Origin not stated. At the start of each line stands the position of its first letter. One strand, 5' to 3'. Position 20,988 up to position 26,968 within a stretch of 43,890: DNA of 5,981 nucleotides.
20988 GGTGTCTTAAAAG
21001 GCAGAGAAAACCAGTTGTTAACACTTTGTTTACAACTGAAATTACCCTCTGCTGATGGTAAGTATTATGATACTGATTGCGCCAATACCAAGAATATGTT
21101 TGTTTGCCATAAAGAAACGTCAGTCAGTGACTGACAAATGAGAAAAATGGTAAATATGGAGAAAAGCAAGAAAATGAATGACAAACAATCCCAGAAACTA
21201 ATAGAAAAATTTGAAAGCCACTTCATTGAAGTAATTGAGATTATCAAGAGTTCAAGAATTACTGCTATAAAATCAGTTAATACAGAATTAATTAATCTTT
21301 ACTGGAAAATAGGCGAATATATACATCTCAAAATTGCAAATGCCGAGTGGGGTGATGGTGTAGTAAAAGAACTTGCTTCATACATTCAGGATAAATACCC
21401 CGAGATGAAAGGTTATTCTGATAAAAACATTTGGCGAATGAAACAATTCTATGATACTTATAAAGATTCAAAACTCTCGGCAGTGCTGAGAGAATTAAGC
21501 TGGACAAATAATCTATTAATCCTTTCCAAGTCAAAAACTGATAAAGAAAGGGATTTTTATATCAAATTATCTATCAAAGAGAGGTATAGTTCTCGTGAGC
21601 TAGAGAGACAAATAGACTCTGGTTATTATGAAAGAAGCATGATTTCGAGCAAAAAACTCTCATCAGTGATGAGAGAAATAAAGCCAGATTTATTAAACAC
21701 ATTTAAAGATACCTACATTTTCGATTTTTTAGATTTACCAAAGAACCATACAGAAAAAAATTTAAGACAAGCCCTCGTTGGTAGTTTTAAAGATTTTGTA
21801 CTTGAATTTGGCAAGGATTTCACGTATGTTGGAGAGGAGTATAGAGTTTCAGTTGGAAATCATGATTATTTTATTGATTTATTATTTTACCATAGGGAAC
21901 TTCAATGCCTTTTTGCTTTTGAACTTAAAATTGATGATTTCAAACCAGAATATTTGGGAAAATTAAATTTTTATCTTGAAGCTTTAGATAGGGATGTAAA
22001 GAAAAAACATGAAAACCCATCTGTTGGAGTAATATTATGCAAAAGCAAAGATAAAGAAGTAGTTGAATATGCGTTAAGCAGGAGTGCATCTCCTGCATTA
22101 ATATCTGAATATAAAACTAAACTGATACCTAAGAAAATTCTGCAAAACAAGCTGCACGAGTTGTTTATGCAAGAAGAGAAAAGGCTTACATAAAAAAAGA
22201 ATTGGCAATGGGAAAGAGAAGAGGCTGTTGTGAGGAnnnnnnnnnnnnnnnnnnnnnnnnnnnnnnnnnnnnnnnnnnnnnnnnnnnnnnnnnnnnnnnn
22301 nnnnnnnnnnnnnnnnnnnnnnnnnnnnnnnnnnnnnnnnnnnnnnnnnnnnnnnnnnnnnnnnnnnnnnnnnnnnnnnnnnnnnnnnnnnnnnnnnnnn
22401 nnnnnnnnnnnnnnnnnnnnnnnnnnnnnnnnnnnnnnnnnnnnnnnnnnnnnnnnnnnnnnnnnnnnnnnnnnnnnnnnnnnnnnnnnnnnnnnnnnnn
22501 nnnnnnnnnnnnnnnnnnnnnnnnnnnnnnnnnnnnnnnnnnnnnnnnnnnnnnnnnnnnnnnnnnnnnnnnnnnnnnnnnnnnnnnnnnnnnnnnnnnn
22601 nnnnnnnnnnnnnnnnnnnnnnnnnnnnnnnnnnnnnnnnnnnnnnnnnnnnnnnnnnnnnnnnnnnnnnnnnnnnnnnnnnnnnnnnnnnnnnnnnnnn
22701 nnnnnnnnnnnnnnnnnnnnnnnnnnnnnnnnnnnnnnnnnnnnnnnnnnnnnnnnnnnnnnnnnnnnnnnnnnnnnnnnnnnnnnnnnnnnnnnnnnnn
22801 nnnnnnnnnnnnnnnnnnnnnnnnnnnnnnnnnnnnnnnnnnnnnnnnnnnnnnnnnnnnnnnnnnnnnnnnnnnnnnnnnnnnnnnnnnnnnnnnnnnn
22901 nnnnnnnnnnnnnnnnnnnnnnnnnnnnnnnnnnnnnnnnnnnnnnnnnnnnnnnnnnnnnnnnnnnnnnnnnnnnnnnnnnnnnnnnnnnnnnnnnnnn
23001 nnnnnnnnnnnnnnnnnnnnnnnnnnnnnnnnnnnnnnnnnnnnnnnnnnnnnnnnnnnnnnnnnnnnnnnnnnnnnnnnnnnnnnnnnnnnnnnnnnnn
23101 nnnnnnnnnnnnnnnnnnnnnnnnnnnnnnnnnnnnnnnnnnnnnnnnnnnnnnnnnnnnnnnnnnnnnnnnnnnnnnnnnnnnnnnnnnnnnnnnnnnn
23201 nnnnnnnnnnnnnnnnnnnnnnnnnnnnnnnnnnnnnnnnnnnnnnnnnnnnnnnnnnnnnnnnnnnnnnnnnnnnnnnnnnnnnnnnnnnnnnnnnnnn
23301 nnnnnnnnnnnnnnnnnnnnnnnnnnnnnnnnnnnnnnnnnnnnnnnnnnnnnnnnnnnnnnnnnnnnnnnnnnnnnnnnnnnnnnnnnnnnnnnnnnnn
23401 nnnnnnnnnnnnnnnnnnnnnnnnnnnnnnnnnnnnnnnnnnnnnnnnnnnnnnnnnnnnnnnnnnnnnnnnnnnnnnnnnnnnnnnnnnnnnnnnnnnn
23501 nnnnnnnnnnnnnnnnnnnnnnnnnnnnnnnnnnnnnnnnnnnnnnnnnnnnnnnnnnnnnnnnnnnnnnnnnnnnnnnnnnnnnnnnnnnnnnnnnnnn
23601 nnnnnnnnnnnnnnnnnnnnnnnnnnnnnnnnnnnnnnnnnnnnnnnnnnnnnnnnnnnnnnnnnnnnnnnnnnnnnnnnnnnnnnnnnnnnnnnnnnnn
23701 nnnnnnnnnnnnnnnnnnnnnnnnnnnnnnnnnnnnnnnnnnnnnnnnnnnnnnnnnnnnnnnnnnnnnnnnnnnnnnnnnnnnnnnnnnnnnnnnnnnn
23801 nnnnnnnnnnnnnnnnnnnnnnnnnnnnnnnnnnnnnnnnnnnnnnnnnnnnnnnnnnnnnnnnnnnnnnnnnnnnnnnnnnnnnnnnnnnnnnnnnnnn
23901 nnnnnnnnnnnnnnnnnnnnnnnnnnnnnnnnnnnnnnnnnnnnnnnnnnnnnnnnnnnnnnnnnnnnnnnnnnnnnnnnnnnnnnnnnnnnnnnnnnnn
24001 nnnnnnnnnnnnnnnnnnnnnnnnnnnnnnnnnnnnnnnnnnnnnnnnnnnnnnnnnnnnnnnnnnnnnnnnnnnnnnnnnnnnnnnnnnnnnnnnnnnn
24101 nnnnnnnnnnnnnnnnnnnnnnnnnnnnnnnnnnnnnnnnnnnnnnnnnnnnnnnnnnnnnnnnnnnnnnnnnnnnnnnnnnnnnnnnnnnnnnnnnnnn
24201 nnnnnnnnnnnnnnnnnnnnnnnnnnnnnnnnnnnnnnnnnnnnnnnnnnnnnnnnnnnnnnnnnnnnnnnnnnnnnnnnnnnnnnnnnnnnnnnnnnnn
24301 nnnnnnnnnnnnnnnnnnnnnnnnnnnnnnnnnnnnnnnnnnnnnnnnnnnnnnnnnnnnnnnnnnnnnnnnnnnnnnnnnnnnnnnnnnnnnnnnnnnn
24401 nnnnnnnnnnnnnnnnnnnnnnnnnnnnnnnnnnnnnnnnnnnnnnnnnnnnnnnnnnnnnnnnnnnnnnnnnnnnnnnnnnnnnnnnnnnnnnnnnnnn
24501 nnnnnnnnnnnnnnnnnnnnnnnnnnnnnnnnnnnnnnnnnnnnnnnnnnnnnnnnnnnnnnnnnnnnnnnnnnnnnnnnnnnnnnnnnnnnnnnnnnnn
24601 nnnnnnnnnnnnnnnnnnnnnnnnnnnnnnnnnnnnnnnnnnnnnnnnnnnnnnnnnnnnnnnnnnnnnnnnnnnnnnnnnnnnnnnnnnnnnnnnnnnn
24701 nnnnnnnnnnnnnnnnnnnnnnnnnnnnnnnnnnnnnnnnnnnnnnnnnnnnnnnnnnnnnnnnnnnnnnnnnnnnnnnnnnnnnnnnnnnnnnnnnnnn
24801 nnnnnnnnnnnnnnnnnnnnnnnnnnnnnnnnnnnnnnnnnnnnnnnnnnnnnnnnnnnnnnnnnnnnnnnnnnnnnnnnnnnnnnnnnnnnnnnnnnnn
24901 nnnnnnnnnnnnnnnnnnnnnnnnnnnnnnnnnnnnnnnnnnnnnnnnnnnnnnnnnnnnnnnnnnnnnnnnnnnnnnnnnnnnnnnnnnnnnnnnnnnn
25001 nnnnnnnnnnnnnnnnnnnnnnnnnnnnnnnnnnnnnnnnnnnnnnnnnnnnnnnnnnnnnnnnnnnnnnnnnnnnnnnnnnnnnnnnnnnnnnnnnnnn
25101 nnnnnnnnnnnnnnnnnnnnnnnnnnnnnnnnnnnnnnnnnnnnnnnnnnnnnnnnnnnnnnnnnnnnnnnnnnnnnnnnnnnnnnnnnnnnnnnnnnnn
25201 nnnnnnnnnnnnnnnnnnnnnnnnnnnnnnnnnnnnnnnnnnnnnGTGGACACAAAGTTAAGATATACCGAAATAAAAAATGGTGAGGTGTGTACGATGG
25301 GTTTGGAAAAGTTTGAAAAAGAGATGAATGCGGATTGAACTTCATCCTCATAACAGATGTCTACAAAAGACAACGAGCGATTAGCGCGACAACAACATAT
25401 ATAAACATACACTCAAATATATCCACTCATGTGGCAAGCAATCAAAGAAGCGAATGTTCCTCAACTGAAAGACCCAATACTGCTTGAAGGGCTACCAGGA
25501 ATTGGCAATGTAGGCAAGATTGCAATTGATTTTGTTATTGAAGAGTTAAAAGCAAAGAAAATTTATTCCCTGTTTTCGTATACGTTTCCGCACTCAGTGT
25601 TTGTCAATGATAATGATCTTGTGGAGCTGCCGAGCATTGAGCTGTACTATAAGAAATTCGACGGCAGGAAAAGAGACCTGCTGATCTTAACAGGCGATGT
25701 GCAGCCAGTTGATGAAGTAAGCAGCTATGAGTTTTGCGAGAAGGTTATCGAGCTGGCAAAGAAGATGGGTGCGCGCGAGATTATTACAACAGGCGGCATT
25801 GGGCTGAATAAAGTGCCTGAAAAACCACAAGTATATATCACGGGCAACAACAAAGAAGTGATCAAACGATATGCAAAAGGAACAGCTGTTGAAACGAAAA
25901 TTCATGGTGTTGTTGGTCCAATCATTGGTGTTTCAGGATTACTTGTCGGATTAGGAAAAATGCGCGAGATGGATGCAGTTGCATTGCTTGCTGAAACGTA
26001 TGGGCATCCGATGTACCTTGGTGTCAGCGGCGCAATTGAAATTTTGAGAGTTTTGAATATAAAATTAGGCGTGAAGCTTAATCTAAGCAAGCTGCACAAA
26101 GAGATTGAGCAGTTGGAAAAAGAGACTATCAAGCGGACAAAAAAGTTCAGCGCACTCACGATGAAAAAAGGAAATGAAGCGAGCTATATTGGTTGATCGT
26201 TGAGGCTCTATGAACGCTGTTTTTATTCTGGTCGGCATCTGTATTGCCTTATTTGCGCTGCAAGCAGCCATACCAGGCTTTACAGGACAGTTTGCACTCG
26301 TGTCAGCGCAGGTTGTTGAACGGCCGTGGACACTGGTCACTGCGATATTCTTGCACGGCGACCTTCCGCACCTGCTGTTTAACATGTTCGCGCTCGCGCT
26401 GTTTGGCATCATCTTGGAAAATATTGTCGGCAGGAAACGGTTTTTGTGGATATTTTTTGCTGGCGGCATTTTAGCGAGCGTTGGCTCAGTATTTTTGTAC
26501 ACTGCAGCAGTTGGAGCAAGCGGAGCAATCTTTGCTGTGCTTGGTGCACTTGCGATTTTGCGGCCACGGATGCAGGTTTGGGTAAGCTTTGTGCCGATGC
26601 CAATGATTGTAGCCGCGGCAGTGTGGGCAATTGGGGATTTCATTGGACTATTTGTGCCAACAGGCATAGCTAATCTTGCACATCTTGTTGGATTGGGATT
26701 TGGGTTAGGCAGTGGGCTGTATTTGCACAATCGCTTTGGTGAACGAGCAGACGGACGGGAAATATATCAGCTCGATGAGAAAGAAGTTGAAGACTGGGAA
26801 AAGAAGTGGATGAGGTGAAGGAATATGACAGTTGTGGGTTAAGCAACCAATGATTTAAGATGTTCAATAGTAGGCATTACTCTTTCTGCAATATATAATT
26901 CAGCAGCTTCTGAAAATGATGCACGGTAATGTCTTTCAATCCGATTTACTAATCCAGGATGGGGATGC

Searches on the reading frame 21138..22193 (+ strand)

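Call 41: search_protein_families(library=pfam, max_evalue=0.001, proteins=[window:21138-22193:+])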
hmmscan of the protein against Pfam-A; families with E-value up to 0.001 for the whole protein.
window:21138-22193:+ (351 aa): 2 families
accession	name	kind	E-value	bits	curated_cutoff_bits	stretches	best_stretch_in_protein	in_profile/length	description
PF06250.17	YhcG_C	-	9.8e-55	185.1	32.5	1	188-339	3-156/157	YhcG PDDEXK nuclease domain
PF17761.7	DUF1016_N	-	3.3e-42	144.3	32.8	1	31-166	1-137/137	DUF1016 N-terminal domain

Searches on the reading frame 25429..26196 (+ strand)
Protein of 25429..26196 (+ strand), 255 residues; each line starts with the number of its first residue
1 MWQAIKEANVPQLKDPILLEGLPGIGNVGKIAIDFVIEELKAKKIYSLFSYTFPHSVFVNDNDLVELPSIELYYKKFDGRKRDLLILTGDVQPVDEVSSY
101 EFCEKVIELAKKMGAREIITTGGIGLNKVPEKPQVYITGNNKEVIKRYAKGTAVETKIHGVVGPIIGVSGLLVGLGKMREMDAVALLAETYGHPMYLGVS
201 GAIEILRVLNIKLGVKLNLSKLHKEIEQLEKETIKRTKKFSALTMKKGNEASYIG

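Call 41: search_protein_families(library=pfam, max_evalue=0.001, proteins=[window:25429-26196:+])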
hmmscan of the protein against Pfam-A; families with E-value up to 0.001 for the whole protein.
window:25429-26196:+ (255 aa): 1 family
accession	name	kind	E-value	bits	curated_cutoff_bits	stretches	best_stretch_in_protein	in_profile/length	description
PF09754.15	PAC2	-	6.4e-40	137.7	25.8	1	18-232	1-210/215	PAC2 family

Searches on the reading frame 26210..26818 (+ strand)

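Call 41: search_protein_families(library=pfam, max_evalue=0.001, proteins=[window:26210-26818:+])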
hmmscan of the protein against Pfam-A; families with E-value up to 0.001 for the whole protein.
window:26210-26818:+ (202 aa): 2 families
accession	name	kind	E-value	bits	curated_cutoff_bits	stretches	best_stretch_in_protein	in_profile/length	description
PF01694.28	Rhomboid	-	3.1e-32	112.2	22.6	1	38-174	3-142/143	Rhomboid domain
PF08551.15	DUF1751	-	3.4e-05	24.8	22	1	34-98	3-67/99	Eukaryotic integral membrane protein (DUF1751)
